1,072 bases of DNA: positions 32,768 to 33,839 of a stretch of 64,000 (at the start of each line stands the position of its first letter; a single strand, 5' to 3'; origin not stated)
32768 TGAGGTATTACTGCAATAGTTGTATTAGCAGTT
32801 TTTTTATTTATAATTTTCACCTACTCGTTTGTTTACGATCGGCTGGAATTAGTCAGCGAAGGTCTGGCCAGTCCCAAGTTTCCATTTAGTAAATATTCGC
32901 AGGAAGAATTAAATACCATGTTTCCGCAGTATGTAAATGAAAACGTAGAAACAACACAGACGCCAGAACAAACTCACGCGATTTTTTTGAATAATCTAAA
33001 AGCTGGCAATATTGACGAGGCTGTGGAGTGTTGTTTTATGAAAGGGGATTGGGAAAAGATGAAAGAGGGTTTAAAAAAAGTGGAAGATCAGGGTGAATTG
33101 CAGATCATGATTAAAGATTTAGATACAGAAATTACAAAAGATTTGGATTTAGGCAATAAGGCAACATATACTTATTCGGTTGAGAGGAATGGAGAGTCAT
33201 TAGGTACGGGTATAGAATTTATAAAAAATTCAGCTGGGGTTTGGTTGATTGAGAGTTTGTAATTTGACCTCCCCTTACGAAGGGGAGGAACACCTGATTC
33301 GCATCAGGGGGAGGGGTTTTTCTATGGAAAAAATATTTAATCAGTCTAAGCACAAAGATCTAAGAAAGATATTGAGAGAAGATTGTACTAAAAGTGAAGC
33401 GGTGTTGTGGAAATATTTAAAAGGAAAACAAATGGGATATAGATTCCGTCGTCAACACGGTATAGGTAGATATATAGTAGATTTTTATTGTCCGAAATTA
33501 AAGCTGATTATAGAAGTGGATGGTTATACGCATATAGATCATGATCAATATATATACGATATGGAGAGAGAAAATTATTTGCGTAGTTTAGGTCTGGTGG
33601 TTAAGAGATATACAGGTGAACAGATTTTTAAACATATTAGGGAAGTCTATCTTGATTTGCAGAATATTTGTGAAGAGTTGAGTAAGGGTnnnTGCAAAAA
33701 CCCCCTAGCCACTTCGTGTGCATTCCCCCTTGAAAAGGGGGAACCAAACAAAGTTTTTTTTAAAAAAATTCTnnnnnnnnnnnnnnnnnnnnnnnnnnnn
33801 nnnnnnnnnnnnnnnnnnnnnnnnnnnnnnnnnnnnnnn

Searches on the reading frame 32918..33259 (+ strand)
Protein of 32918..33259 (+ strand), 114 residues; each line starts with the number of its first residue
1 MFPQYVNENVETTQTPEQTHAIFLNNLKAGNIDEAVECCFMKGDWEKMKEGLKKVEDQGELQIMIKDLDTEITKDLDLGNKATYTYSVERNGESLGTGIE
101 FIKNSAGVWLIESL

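Call 45: search_protein_families(library=pfam, proteins=[window:32918-33259:+], max_evalue=0.01)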
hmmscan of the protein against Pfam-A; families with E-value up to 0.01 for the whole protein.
window:32918-33259:+ (114 aa): 1 family
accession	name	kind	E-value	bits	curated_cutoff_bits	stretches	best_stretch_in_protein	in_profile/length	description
PF18947.5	HAMP_2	-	0.0098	16.3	24.3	0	6-55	13-61/67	HAMP domain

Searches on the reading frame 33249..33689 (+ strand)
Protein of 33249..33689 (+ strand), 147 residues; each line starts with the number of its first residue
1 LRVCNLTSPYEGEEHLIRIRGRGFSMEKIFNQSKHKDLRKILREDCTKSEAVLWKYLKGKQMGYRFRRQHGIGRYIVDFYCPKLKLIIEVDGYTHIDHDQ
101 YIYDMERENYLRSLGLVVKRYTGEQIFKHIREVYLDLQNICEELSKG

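Call 45: search_protein_families(library=pfam, proteins=[window:33249-33689:+], max_evalue=0.01)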
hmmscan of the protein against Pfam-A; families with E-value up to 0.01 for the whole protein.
window:33249-33689:+ (147 aa): 3 families
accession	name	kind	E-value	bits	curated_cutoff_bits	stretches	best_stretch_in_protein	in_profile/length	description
PF04480.18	DUF559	-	5.9e-27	94.1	20.6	1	35-140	3-107/109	Protein of unknown function (DUF559)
PF18741.7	MTES_1575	-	7.5e-07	29.6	38.2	1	60-133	10-88/96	REase_MTES_1575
PF03852.21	Vsr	-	0.0024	18.1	27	1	29-97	3-69/74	DNA mismatch endonuclease Vsr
